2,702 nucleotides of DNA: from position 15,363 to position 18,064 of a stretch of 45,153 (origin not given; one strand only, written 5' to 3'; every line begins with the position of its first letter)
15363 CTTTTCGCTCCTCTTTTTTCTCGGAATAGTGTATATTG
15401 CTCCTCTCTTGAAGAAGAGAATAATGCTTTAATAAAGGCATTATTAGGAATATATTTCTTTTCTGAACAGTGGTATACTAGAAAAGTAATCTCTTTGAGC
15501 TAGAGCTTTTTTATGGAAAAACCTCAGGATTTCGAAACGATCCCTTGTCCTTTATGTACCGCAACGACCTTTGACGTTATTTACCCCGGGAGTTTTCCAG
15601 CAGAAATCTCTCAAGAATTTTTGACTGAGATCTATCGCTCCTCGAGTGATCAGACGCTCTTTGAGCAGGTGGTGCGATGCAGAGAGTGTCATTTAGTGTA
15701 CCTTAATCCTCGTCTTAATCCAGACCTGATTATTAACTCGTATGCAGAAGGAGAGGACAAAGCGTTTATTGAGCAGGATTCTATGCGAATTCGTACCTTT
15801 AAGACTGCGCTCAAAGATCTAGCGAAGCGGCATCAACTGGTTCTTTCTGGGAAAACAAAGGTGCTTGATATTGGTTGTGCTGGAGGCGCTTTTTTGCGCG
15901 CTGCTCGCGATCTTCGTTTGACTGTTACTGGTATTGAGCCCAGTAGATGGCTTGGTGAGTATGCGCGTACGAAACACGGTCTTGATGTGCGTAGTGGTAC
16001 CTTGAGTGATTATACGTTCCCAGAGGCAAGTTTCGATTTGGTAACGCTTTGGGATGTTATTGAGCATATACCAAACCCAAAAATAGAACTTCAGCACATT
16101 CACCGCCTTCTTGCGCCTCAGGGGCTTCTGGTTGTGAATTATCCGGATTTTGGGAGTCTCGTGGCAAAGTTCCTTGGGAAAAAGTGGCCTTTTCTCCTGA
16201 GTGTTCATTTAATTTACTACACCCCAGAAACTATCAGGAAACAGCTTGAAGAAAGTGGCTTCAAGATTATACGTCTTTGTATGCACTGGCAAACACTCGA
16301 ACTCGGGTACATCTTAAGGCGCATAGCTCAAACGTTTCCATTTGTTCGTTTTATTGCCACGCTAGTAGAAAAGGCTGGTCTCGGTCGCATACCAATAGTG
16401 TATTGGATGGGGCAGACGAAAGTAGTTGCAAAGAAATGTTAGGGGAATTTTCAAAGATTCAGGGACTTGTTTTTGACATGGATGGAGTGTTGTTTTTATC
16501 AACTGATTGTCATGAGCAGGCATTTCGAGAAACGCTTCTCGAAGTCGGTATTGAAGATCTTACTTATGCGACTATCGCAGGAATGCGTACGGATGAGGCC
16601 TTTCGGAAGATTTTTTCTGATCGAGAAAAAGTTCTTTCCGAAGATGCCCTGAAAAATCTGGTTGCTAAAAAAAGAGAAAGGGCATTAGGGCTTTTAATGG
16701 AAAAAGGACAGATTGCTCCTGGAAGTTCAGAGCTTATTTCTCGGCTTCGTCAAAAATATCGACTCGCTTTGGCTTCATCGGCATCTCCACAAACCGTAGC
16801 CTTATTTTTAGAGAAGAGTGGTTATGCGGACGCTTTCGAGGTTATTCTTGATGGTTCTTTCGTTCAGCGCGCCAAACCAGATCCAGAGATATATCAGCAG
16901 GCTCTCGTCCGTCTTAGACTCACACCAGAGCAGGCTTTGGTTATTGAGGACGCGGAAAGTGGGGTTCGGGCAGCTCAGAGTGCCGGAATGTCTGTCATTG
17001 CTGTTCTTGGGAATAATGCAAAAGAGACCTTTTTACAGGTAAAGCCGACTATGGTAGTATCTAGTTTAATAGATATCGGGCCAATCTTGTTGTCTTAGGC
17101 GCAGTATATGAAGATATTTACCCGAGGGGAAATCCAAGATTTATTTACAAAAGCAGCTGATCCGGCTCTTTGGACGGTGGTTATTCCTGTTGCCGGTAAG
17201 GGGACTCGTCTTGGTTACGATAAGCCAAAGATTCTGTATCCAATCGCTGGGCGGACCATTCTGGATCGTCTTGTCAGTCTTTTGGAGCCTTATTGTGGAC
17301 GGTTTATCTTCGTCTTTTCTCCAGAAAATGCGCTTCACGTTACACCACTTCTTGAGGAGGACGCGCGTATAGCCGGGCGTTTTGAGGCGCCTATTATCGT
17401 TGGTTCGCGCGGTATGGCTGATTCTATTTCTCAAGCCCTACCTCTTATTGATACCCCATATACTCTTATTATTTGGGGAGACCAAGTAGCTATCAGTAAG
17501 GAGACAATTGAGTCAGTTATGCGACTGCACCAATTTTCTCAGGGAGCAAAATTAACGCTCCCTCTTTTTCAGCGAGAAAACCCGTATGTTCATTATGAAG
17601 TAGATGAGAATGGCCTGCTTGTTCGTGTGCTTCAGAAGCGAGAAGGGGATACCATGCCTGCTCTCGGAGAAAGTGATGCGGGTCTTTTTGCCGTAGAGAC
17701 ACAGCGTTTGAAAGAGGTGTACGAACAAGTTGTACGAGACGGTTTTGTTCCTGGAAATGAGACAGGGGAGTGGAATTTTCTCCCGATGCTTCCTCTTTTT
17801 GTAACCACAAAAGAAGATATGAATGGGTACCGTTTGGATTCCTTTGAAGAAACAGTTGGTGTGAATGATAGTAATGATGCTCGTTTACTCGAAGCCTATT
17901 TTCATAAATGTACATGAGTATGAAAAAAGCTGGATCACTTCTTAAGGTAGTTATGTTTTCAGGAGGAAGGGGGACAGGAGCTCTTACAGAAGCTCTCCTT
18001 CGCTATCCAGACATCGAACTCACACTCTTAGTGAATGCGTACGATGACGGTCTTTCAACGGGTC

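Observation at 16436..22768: HAD / nucleotidyltransferase / YvcK-CofD-like::GT2 fusion / GT2 / GtrA / polytopic protein: candidate uncharacterised glycan-decoration system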

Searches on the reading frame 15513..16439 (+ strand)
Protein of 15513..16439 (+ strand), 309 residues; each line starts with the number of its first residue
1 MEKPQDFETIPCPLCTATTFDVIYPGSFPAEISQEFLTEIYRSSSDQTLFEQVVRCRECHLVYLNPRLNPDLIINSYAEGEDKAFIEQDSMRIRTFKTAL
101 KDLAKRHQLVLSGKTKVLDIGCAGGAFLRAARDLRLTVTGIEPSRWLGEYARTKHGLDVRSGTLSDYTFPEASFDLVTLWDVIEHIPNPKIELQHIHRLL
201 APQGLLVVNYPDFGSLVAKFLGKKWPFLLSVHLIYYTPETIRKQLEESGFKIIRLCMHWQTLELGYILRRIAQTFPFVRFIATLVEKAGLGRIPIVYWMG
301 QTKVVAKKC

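Call 27: search_solved_structures(query=window:15513-16439:+, max_evalue=0.01)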
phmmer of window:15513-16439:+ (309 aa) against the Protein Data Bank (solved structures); distinct sequences matched with E-value up to 0.01: 31.
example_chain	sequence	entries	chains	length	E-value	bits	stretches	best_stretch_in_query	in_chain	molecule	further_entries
5t64_A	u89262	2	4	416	1.6e-09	40.9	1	11-270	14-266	Sugar 3-C-methyl transferase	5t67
4e2x_A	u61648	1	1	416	2.8e-09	40.1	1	52-273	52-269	TcaB9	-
5t6b_A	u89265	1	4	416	3.7e-09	39.8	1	12-270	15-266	Sugar 3-C-methyl transferase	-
4e2y_A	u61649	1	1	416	3.9e-09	39.7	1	52-273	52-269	TcaB9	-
3ndi_A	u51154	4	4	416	3.9e-09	39.7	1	52-273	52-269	Methyltransferase | TcaB9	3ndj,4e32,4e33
4e31_A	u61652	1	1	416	4.7e-09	39.4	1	52-273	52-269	TcaB9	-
3cc8_A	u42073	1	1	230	1.1e-08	38.2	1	116-254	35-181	Putative methyltransferase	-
4e2z_A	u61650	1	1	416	3e-08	36.8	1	52-270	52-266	TcaB9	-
4e30_A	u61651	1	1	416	3.6e-08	36.5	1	52-273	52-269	TcaB9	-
4e2w_A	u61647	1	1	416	3.7e-08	36.5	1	52-273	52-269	TcaB9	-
2avn_A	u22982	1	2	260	4.6e-08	36.2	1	111-223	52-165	ubiquinone/menaquinone biosynthesis methyltransferase-related protein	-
3mgg_A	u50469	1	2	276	6.2e-07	32.5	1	85-255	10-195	Methyltransferase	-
4pne_A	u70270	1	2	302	1.8e-06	31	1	100-253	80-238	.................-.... protein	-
1vlm_A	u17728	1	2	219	2e-06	30.8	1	118-254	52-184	SAM-dependent methyltransferase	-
8ys9_A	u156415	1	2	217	1.2e-05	28.2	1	112-207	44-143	Phosphatidylethanolamine N-methyltransferase/phosphatidyl-N-methylethanolamine N-methyltra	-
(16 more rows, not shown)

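Call 37: search_protein_families(library=pfam, proteins=[window:15513-16439:+], max_evalue=0.001)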
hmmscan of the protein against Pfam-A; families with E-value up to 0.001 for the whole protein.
window:15513-16439:+ (309 aa): 6 families
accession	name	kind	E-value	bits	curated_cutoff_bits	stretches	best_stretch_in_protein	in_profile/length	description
PF13489.12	Methyltransf_23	-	1.2e-27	97.1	27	1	111-254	20-163/164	Methyltransferase domain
PF08241.18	Methyltransf_11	-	1e-15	58.5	21.2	1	118-208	1-95/95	Methyltransferase domain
PF13649.12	Methyltransf_25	-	3e-14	53.9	27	1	117-204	1-97/97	Methyltransferase domain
PF08242.18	Methyltransf_12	-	6.9e-13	49.6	30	1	118-206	1-98/98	Methyltransferase domain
PF13847.12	Methyltransf_31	-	8e-11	42.3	27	1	112-212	2-113/145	Methyltransferase domain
PF07021.18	MetW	-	1.5e-06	28.4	21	1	102-215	3-114/193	Methionine biosynthesis protein MetW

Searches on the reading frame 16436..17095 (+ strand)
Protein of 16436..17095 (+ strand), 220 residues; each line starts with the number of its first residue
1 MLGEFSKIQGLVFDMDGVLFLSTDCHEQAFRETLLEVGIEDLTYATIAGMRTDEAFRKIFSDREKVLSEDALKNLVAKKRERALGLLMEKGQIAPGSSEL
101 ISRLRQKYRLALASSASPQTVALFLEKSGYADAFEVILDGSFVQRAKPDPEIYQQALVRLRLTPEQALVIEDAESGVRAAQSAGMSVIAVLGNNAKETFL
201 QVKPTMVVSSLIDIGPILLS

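Call 3: search_protein_families(library=pfam, proteins=[window:16436-17095:+], max_evalue=0.01)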
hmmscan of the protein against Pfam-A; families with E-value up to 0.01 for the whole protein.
window:16436-17095:+ (220 aa): 4 families
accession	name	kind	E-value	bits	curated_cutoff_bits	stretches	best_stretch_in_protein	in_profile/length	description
PF13419.12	HAD_2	-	6.4e-28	98.5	23.8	1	12-190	2-178/178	Haloacid dehalogenase-like hydrolase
PF00702.32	Hydrolase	-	1.3e-26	94.6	26.4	1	8-184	1-191/191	haloacid dehalogenase-like hydrolase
PF13242.12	Hydrolase_like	-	1.1e-09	38.5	22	1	146-213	3-74/75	HAD-hyrolase-like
PF13344.12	Hydrolase_6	-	0.0077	16.7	27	0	12-29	2-19/101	Haloacid dehalogenase-like hydrolase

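Call 4: search_protein_families(library=ncbifam, proteins=[window:16436-17095:+], max_evalue=0.01)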
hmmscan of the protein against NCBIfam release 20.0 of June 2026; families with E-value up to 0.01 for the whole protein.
window:16436-17095:+ (220 aa): 38 families (the best 25 are shown)
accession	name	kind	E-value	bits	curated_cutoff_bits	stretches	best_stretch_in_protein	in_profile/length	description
TIGR02009.1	PGMB-YQAB-SF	subfamily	8.3e-34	117.4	153.35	1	8-190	1-186/186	beta-phosphoglucomutase family hydrolase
TIGR01990.1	bPGM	equivalog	4.7e-31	108.2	189.4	1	8-190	1-186/187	beta-phosphoglucomutase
NF053653.1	InDiPhoBT2121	equivalog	2.3e-20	73.1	245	1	11-200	4-196/216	inorganic diphosphatase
NF008087.0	PRK10826.1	equivalog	8.7e-20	71.3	191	1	6-195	5-196/222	hexitol phosphatase HxpB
NF008000.0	PRK10725.1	equivalog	1.6e-18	67.5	215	1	6-190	3-185/188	fructose-1-phosphate/6-phosphogluconate phosphatase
NF009695.0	PRK13222.1-2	equivalog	3.7e-18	65.8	225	1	6-217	4-221/226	phosphoglycolate phosphatase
TIGR02253.1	CTE7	subfamily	5e-18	65.7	169.75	1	7-212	1-218/221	TIGR02253 family HAD-type hydrolase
TIGR01509.1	HAD-SF-IA-v3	subfamily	9.7e-18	64.8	29.4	1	77-190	50-154/154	HAD-IA family hydrolase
TIGR01449.2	PGP_bact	equivalog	6.5e-17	61.8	180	1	12-216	2-211/213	phosphoglycolate phosphatase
NF009804.0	PRK13288.1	equivalog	7.9e-16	58.2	218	1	7-217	2-209/215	pyrophosphatase PpaX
TIGR01454.1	AHBA_synth_RP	hypoth_equivalog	1.6e-15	57.3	246.65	1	11-209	1-194/205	AHBA synthesis associated protein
NF046057.1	bifunc_MtlD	equivalog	5.6e-15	54.8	800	1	7-189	6-190/683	bifunctional mannitol-1-phosphate dehydrogenase/phosphatase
NF008610.0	PRK11587.1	equivalog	1.3e-14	54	282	1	7-214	2-203/219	sugar phosphatase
TIGR02254.1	YjjG_YfnB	equivalog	7.7e-14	51.7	159.9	1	81-214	86-219/223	YjjG family noncanonical pyrimidine nucleotidase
NF009697.0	PRK13222.1-4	equivalog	3.6e-13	49.4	327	1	4-217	3-221/232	phosphoglycolate phosphatase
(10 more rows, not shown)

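Call 26: search_solved_structures(query=window:16436-17095:+, max_evalue=1e-8)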
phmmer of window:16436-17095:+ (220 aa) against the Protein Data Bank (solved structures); distinct sequences matched with E-value up to 1e-8: 39.
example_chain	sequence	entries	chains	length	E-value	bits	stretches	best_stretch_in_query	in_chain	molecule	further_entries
3kbb_A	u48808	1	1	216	6.1e-19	71.7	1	9-188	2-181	Phosphorylated carbohydrates phosphatase TM_1254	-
4uar_A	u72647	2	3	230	3e-18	69.5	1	8-192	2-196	Protein CbbY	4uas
4uat_A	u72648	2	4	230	1.5e-17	67.2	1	8-192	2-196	Protein CbbY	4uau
4g9b_A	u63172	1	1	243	6e-17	65.2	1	6-190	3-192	Beta-phosphoglucomutase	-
6hdi_A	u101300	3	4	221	2.1e-16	63.5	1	10-189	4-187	Beta-phosphoglucomutase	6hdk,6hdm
1lvh_A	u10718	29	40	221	2.8e-16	63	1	10-189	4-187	beta-phosphoglucomutase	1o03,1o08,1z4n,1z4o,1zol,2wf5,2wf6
6hdh_A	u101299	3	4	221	2.8e-16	63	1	10-189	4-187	Beta-phosphoglucomutase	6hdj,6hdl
6h8y_A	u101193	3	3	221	2.8e-16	63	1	10-189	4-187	Beta-phosphoglucomutase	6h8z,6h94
5olw_A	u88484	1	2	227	3.1e-16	62.9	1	10-189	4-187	Beta-phosphoglucomutase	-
3fm9_A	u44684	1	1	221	5.3e-16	62.1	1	10-189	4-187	Beta-phosphoglucomutase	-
6i03_A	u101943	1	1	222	1.2e-15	60.9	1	9-189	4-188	Beta-phosphoglucomutase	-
5ok0_A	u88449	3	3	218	1.3e-15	60.8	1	10-189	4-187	Beta-phosphoglucomutase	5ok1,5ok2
5ojz_A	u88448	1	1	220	1.4e-15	60.8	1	10-189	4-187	Beta-phosphoglucomutase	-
5o6p_A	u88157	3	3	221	1.4e-15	60.8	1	10-189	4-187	Beta-phosphoglucomutase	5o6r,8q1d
6hdf_A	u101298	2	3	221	1.4e-15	60.8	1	10-189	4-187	Beta-phosphoglucomutase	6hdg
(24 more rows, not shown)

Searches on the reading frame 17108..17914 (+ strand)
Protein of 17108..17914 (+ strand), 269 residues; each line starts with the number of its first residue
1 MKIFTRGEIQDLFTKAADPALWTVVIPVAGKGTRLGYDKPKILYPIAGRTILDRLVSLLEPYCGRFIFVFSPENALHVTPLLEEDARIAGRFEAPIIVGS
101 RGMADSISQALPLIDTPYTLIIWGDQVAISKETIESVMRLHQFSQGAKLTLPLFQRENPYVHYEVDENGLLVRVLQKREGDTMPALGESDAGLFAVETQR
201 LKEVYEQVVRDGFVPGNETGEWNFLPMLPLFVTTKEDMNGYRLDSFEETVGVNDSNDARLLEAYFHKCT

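Call 3: search_protein_families(library=pfam, proteins=[window:17108-17914:+], max_evalue=0.01)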
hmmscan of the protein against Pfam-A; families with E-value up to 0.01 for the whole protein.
window:17108-17914:+ (269 aa): 2 families
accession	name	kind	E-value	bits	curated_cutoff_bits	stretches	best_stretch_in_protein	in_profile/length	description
PF12804.13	NTP_transf_3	-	1.8e-13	51.4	27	1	25-155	2-124/160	MobA-like NTP transferase domain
PF01128.25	IspD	-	2.8e-09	37.5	27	1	23-153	2-130/221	2-C-methyl-D-erythritol 4-phosphate cytidylyltransferase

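Call 4: search_protein_families(library=ncbifam, proteins=[window:17108-17914:+], max_evalue=0.01)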
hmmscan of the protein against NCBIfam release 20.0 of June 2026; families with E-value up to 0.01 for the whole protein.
window:17108-17914:+ (269 aa): 21 families
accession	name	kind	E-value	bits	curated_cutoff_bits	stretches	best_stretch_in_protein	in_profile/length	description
TIGR01173.1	glmU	equivalog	1.1e-16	60.8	366.85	1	23-266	2-237/452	bifunctional UDP-N-acetylglucosamine diphosphorylase/glucosamine-1-phosphate N-acetyltransferase GlmU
NF010934.1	PRK14354.1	equivalog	9.7e-16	57.3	450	1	24-256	2-227/447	bifunctional UDP-N-acetylglucosamine diphosphorylase/glucosamine-1-phosphate N-acetyltransferase GlmU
NF010933.0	PRK14353.1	equivalog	8.7e-12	44.4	505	1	23-264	7-241/453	bifunctional UDP-N-acetylglucosamine diphosphorylase/glucosamine-1-phosphate N-acetyltransferase GlmU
NF010936.0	PRK14356.1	equivalog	1.4e-11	44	666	1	25-263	9-241/456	bifunctional UDP-N-acetylglucosamine diphosphorylase/glucosamine-1-phosphate N-acetyltransferase GlmU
NF010938.0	PRK14358.1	equivalog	5.2e-11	41.8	500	1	23-262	9-241/481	bifunctional N-acetylglucosamine-1-phosphate uridyltransferase/glucosamine-1-phosphate acetyltransferase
NF010935.0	PRK14355.1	equivalog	1.1e-09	37.4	718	1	24-255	6-232/459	bifunctional UDP-N-acetylglucosamine diphosphorylase/glucosamine-1-phosphate N-acetyltransferase GlmU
NF010932.0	PRK14352.1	equivalog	2.9e-09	36.1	611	1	22-254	7-236/488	bifunctional UDP-N-acetylglucosamine diphosphorylase/glucosamine-1-phosphate N-acetyltransferase GlmU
NF006986.0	PRK09451.1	equivalog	5.3e-09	35.4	725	1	23-266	7-240/456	bifunctional UDP-N-acetylglucosamine diphosphorylase/glucosamine-1-phosphate N-acetyltransferase GlmU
NF010940.0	PRK14360.1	equivalog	2.8e-08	32.8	602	1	23-211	3-191/452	bifunctional UDP-N-acetylglucosamine diphosphorylase/glucosamine-1-phosphate N-acetyltransferase GlmU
TIGR00453.1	ispD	equivalog_domain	6.7e-08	32.2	181.3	1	24-152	2-129/219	2-C-methyl-D-erythritol 4-phosphate cytidylyltransferase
NF010937.0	PRK14357.1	equivalog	7.6e-08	31.6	658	1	24-262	3-226/448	bifunctional UDP-N-acetylglucosamine diphosphorylase/glucosamine-1-phosphate N-acetyltransferase GlmU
TIGR03310.1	matur_MocA_YgfJ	equivalog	2e-07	31.2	186.45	1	24-143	2-117/188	molybdenum cofactor cytidylyltransferase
TIGR03992.1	Arch_glmU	subfamily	2.5e-07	29.9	292.1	1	24-199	3-171/393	bifunctional sugar-1-phosphate nucleotidylyltransferase/acetyltransferase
NF045782.1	NicBOxredNboR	equivalog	0.00017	21.3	260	1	20-142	7-125/206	nicotine blue oxidoreductase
NF041135.1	IPPtranDIPPsyn_Thcocales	equivalog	0.0002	20.5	580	1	24-84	3-63/419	bifunctional L-myo-inositol-1-phosphate cytidylyltransferase/CDP-L-myo-inositol myo-inositolphosphotransferase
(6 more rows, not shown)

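Call 25: search_solved_structures(query=window:17108-17914:+, max_evalue=0.01)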
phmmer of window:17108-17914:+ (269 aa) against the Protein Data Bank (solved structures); distinct sequences matched with E-value up to 0.01: 22.
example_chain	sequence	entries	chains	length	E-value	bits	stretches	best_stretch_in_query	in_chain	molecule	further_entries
1g95_A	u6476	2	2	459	4.5e-14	55.9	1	25-255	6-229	N-ACETYLGLUCOSAMINE-1-PHOSPHATE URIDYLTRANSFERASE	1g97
1hm0_A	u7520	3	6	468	4.6e-14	55.9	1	25-255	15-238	N-ACETYLGLUCOSAMINE 1-PHOSPHATE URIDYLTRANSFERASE | UDP-N-ACETYLGLUCOSAMINE-1-PHOSPHATE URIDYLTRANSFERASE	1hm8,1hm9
4aaw_A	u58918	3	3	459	1.7e-13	54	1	25-255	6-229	BIFUNCTIONAL PROTEIN GLMU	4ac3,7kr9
9dqf_A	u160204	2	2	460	5.4e-10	42.5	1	25-255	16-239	Bifunctional protein GlmU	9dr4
5vmk_A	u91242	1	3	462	1.9e-08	37.5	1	23-267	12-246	Bifunctional protein GlmU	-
2v0h_A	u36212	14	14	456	2.4e-08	37.2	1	23-204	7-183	BIFUNCTIONAL PROTEIN GLMU | GLUCOSAMINE-1-PHOSPHATE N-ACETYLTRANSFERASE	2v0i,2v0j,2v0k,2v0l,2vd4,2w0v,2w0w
4fce_A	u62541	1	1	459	4.6e-07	32.9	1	21-203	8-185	Bifunctional protein GlmU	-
3fww_A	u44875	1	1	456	6.5e-07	32.4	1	22-203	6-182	Bifunctional protein glmU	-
2qkx_A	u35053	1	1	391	5.9e-06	29.3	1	22-204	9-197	Bifunctional protein glmU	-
3spt_A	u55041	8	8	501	1e-05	28.5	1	23-203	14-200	Bifunctional protein glmU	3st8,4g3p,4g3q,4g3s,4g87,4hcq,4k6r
3foq_A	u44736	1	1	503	1e-05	28.5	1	23-203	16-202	Bifunctional protein glmU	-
3d8v_A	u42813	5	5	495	1.1e-05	28.4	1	23-203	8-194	Bifunctional protein glmU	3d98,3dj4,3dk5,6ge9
1fwy_A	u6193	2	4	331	1.6e-05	27.9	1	23-203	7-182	UDP-N-ACETYLGLUCOSAMINE PYROPHOSPHORYLASE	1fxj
9mh4_A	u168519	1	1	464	2e-05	27.6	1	22-205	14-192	Bifunctional protein GlmU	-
9gby_A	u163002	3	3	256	3.1e-05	26.9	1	15-57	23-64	2-C-methyl-D-erythritol 4-phosphate cytidylyltransferase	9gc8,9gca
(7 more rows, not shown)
